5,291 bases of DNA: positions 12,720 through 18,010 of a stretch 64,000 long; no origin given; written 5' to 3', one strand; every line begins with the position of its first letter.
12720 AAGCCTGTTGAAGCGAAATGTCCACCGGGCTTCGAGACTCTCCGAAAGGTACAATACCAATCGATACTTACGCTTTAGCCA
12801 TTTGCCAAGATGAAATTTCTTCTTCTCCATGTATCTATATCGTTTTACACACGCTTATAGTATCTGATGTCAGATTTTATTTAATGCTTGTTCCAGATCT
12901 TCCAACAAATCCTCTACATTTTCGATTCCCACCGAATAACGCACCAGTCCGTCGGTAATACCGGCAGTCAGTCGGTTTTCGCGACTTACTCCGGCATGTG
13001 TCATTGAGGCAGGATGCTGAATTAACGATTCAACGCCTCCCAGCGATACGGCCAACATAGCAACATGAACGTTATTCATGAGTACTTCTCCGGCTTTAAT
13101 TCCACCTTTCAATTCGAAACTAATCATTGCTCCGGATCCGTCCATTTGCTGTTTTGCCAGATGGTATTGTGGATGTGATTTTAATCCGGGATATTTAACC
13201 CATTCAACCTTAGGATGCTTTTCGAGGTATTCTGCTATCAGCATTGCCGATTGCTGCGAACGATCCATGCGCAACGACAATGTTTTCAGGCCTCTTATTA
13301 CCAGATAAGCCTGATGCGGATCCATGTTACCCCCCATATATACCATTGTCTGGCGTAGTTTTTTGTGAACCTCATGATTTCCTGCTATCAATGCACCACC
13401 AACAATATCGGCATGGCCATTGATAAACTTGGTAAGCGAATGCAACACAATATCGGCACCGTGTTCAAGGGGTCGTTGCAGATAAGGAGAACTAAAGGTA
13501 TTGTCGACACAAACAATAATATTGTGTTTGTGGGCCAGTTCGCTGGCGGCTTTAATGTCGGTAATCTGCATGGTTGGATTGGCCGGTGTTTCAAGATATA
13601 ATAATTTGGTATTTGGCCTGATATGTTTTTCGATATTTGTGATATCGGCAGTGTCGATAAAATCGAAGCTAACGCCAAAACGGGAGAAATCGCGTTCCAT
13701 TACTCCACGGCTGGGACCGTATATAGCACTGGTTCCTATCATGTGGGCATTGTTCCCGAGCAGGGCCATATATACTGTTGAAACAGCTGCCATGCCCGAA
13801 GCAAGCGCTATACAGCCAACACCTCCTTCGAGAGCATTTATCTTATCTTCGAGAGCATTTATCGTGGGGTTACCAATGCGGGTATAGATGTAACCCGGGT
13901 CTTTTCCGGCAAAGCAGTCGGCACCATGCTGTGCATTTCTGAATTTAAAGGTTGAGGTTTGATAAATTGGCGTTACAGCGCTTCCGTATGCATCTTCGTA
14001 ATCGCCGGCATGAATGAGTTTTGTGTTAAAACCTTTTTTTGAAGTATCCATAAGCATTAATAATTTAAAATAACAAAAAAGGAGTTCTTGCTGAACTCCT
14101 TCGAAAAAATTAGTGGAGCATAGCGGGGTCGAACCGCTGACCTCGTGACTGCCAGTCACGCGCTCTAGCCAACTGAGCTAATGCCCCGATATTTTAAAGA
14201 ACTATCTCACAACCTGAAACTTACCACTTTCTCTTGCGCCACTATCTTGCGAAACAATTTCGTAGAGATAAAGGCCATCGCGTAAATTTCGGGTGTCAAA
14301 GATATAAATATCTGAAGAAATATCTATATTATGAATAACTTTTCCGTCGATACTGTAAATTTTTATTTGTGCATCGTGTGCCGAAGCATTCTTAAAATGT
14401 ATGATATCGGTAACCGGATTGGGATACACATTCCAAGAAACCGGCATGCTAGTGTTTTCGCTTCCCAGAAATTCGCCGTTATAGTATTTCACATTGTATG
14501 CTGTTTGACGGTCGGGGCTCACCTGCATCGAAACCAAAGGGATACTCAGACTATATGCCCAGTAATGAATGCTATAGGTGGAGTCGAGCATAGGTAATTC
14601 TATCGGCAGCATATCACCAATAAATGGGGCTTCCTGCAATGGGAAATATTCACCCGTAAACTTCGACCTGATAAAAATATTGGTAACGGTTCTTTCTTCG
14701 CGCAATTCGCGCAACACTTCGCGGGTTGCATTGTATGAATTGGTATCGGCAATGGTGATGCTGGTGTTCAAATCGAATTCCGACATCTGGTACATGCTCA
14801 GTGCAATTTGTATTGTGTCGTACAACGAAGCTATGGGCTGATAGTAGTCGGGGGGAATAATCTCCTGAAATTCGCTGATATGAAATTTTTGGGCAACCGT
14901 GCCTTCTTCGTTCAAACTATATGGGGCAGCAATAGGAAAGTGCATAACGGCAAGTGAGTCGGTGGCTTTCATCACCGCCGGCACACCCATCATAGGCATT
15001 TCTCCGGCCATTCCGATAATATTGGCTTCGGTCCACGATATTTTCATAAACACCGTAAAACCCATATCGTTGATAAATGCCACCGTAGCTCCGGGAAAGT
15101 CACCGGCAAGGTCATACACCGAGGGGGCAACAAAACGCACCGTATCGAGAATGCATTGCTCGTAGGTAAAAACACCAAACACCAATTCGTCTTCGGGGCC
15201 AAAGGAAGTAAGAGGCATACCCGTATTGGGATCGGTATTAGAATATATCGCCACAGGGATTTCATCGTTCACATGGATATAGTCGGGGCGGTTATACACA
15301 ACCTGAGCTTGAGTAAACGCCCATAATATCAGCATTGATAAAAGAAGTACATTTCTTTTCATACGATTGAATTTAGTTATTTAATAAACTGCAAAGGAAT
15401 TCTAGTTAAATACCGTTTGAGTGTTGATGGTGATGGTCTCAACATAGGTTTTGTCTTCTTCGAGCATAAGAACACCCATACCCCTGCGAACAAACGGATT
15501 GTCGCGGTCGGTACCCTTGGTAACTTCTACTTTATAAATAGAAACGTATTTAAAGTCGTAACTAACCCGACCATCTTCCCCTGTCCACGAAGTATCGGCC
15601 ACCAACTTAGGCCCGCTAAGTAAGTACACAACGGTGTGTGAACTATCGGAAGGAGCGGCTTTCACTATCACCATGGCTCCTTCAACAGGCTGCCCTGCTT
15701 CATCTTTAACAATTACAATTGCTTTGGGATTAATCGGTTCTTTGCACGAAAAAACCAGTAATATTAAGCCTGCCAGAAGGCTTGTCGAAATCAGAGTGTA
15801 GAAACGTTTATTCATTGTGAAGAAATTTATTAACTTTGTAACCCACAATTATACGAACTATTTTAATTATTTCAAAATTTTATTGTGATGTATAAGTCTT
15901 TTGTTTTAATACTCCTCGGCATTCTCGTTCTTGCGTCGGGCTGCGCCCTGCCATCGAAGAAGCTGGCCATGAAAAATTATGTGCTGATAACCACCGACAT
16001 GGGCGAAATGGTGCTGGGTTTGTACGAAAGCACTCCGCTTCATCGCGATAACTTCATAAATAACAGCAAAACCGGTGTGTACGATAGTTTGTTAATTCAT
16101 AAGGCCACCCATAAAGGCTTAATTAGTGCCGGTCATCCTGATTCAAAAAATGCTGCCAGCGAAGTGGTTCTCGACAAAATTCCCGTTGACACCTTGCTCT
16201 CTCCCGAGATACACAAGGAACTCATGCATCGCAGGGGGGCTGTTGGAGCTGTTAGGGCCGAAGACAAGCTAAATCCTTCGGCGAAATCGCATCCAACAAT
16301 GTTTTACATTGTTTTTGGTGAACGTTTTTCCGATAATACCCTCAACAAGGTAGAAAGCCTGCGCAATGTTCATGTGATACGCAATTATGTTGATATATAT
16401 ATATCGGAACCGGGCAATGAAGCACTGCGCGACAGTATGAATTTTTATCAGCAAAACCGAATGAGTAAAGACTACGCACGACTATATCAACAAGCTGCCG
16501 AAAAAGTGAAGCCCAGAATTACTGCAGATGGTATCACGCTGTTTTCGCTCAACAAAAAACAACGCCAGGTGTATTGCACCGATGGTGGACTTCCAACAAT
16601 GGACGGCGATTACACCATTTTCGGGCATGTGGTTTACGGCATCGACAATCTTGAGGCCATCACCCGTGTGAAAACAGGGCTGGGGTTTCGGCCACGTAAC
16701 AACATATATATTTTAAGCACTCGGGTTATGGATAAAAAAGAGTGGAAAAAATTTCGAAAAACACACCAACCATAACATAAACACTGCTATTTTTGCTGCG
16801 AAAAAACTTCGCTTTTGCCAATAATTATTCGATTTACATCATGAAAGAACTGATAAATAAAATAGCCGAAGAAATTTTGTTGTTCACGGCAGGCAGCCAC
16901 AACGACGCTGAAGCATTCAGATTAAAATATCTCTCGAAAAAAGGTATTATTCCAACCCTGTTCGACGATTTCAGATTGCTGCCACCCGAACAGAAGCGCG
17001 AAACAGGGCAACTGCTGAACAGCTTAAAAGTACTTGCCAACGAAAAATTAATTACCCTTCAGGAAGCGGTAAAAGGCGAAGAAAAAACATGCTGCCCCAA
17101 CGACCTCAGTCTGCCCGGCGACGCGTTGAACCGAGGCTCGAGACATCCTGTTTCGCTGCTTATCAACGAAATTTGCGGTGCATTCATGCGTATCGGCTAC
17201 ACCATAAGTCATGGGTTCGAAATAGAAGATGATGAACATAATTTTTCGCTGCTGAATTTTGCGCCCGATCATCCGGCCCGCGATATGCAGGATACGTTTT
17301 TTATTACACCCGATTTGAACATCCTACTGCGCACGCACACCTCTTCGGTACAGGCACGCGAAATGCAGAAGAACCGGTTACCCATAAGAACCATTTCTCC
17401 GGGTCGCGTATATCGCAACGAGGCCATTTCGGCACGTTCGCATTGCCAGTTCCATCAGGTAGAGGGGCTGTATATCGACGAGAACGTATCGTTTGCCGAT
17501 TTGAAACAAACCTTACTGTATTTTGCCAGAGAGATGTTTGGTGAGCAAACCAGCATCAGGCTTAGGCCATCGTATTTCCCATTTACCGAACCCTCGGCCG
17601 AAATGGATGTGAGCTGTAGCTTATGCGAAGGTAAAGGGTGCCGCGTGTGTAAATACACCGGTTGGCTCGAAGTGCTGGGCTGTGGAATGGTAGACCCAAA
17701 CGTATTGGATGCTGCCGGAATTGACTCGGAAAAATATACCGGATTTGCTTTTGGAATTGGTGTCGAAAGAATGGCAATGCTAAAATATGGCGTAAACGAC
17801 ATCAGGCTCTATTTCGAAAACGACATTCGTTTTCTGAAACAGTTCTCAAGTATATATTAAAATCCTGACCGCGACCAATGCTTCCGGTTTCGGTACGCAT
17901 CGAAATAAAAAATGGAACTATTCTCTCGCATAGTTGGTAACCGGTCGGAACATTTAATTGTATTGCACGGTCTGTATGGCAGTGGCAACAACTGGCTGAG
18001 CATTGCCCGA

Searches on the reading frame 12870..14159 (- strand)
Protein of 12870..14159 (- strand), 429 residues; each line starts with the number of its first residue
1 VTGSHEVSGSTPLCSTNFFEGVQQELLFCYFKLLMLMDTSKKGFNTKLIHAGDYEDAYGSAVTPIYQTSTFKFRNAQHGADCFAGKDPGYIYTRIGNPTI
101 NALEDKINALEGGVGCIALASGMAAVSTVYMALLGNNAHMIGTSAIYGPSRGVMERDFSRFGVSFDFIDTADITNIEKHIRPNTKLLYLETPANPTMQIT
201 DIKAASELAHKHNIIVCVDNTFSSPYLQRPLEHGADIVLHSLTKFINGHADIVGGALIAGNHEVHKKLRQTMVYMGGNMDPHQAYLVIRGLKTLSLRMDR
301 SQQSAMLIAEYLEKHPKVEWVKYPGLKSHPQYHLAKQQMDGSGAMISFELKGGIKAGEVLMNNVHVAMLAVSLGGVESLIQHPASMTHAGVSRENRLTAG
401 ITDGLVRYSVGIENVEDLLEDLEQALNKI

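Call 62: search_protein_families(library=pfam, proteins=[window:12870-14159:-], max_evalue=0.00001)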
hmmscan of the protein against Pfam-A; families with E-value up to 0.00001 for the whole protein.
window:12870-14159:- (429 aa): 3 families
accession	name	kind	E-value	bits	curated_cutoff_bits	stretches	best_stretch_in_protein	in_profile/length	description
PF01053.26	Cys_Met_Meta_PP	-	8.8e-153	508.8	27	1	46-427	2-381/381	Cys/Met metabolism PLP-dependent enzyme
PF06838.17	Met_gamma_lyase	-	8.2e-08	31.6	24.2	1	73-266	34-244/405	Methionine gamma-lyase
PF01212.27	Beta_elim_lyase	-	1.6e-07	31.4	27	1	96-317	30-270/288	Beta-eliminating lyase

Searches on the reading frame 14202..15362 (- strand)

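Call 62: search_protein_families(library=pfam, proteins=[window:14202-15362:-], max_evalue=0.00001)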
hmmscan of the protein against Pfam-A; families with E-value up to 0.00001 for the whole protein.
window:14202-15362:- (386 aa): 1 family
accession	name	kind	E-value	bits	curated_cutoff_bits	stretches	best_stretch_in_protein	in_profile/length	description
PF18962.6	Por_Secre_tail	-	2.1e-10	41.2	27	1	312-373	1-66/75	Secretion system C-terminal sorting domain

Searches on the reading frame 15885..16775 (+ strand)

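Call 62: search_protein_families(library=pfam, proteins=[window:15885-16775:+], max_evalue=0.00001)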
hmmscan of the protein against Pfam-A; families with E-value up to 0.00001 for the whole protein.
window:15885-16775:+ (296 aa): 1 family
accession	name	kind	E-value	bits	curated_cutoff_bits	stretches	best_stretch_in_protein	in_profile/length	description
PF00160.26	Pro_isomerase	-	2.4e-22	80.3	21.7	2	32-146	1-113/159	Cyclophilin type peptidyl-prolyl cis-trans isomerase/CLD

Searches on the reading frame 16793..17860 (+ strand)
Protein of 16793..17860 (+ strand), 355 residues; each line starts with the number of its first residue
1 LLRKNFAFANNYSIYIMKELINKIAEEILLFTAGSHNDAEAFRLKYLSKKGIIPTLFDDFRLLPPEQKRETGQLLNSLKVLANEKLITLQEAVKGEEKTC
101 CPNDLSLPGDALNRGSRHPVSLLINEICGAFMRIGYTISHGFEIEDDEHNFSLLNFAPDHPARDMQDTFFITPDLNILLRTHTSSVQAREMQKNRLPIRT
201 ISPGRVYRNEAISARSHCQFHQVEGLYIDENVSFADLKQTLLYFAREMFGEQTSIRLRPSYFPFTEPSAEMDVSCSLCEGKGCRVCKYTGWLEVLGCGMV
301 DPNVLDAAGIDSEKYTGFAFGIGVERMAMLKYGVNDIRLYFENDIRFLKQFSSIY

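Call 62: search_protein_families(library=pfam, proteins=[window:16793-17860:+], max_evalue=0.00001)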
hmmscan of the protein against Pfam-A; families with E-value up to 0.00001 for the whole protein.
window:16793-17860:+ (355 aa): 2 families
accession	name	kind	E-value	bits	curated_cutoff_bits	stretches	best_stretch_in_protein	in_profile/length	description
PF01409.25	tRNA-synt_2d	-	6.7e-96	320.9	19.8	1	104-351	3-246/246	tRNA synthetases class II core domain (F)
PF02912.23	Phe_tRNA-synt_N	-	1.4e-12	47.9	22.3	1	37-97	4-64/69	Aminoacyl tRNA synthetase class II, N-terminal domain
